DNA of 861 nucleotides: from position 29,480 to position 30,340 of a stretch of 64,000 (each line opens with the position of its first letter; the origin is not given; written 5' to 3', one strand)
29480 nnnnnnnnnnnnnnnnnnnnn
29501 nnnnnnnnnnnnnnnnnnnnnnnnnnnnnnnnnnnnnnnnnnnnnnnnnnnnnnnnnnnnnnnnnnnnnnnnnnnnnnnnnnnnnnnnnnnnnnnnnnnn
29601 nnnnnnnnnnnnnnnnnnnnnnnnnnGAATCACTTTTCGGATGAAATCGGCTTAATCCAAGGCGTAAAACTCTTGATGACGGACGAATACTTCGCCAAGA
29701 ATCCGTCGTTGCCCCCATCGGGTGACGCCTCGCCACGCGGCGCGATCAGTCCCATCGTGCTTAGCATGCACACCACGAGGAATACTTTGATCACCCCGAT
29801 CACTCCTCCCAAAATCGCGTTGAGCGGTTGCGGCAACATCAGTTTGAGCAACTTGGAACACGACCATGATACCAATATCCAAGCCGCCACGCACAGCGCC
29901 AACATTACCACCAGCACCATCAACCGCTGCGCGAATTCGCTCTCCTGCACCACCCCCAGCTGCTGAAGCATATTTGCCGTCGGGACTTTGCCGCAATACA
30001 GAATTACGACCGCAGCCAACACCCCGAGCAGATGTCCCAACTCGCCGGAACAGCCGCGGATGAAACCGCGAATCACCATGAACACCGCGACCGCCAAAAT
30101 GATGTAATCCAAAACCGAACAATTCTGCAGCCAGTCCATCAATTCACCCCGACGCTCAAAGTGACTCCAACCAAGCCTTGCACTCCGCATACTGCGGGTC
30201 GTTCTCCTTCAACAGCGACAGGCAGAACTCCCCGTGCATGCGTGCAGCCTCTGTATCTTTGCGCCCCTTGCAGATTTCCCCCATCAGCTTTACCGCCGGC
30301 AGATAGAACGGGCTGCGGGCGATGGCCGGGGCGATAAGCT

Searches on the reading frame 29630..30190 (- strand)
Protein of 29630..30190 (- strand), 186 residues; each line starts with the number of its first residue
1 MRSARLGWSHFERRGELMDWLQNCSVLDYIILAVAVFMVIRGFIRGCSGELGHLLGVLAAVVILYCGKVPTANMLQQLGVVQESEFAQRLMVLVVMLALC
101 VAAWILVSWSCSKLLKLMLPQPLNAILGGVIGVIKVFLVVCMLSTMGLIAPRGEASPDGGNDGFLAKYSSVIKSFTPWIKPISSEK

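Call 51: search_protein_families(library=pfam, proteins=[window:29630-30190:-], max_evalue=0.01)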
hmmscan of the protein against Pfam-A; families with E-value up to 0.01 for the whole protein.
window:29630-30190:- (186 aa): 1 family
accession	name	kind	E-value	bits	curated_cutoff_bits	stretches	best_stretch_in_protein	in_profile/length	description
PF02674.22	Colicin_V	-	2.1e-17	63.9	29.3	1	27-149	1-121/144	Colicin V production protein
